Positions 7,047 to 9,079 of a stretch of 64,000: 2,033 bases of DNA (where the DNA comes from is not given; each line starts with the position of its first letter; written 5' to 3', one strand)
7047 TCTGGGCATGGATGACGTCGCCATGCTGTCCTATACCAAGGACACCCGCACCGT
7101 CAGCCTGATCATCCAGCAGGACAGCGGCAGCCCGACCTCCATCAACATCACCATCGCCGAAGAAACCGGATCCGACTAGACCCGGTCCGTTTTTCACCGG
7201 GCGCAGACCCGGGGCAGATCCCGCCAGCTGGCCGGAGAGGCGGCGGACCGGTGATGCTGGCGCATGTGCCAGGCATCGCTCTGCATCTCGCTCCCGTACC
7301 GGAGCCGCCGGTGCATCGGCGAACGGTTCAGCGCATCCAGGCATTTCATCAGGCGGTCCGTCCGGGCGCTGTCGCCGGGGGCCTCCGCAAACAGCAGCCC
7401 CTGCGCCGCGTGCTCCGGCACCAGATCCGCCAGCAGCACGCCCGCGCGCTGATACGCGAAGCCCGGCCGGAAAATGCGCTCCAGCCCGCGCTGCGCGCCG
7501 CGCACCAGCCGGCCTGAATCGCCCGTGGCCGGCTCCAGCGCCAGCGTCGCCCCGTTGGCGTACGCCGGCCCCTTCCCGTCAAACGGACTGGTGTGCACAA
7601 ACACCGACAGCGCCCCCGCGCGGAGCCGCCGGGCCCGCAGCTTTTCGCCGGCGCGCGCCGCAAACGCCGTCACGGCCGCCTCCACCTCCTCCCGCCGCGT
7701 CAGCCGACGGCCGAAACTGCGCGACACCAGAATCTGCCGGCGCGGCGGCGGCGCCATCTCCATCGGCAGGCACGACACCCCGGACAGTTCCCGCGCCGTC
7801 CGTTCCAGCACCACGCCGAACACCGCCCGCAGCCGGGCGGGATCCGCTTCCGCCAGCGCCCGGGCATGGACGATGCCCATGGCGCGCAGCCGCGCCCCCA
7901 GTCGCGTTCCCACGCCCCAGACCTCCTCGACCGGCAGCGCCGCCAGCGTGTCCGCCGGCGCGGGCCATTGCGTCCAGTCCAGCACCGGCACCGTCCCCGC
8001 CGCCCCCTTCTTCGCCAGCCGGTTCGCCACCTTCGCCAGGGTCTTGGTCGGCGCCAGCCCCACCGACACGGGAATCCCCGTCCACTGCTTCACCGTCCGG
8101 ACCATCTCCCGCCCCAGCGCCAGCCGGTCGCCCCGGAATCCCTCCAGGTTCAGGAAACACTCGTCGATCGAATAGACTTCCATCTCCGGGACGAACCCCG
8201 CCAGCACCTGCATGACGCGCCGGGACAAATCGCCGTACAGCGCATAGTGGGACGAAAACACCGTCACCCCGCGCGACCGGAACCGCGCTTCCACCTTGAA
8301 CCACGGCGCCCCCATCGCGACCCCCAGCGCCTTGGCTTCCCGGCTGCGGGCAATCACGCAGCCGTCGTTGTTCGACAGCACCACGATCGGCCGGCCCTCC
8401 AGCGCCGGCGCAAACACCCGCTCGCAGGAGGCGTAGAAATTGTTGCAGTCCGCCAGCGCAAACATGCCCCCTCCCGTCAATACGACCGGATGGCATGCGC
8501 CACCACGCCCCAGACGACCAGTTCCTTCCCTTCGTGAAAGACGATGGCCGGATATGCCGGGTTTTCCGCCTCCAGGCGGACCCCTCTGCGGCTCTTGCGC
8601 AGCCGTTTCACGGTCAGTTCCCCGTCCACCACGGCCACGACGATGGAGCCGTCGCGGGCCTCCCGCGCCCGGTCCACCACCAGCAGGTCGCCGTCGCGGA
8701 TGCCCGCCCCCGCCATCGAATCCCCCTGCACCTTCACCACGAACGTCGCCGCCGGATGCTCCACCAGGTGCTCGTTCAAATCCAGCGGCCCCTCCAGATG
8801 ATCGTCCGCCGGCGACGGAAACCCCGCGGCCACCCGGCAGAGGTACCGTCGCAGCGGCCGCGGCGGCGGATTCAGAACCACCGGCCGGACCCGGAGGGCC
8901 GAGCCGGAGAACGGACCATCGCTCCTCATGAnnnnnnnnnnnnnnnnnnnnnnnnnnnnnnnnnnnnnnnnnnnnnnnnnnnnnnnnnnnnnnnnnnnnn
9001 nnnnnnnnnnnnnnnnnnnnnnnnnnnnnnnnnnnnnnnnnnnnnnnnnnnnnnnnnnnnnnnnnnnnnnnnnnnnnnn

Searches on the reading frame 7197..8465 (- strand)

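Call 22: search_protein_families(library=ncbifam, proteins=[window:7197-8465:-])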
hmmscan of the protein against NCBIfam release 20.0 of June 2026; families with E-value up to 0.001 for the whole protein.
seq(423 aa): 10 families
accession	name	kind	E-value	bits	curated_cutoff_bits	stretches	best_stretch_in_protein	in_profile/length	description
NF002955.0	PRK03609.1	subfamily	7e-129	430.4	431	1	1-420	1-421/422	translesion error-prone DNA polymerase V subunit UmuC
NF002848.0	PRK03103.1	subfamily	3.1e-42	144.5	381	1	3-382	7-380/410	DNA polymerase IV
NF003015.0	PRK03858.1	subfamily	9.8e-41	140.1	367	1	5-284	12-283/399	DNA polymerase IV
NF002882.0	PRK03348.1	equivalog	2.6e-37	128.7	389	1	6-370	11-364/461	DNA polymerase IV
NF002883.0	PRK03352.1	equivalog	3.8e-33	115.1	330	1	5-298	10-299/347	DNA polymerase IV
NF002751.0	PRK02794.1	equivalog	1.3e-31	109.9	371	1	3-370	41-397/425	DNA polymerase IV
NF002492.0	PRK01810.1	equivalog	2.2e-31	109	399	1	6-291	16-299/412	DNA polymerase IV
NF002677.0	PRK02406.1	equivalog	1.1e-27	97.1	256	1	6-280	12-282/357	DNA polymerase IV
NF010731.0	PRK14133.1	equivalog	1.5e-24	86.9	362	1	6-296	9-291/352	DNA polymerase IV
NF002292.0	PRK01216.1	equivalog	6.3e-21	74.8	339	1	4-217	5-218/351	DNA polymerase IV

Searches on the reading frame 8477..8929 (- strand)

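Call 22: search_protein_families(library=ncbifam, proteins=[window:8477-8929:-])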
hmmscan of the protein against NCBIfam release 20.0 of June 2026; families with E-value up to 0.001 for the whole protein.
window:8477-8929:- (150 aa): 3 families
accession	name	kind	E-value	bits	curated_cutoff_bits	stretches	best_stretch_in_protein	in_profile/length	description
NF007621.2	PRK10276.1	subfamily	4e-47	159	110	1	34-148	1-115/115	translesion error-prone DNA polymerase V autoproteolytic subunit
TIGR00498.1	lexA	equivalog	1.6e-27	96.4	110.95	1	31-148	84-200/203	transcriptional repressor LexA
NF051876.1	transXXX_HumD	equivalog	1.7e-22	79.7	120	1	36-147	2-115/129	HumD family translesion DNA polymerase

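Call 34: search_protein_families(library=pfam, proteins=[window:8477-8929:-], max_evalue=1)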
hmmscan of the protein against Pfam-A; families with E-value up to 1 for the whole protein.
window:8477-8929:- (150 aa): 1 family
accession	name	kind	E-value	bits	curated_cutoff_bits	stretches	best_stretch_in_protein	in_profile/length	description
PF00717.28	Peptidase_S24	-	1.8e-33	115.1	23.3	1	32-143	5-115/116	Peptidase S24-like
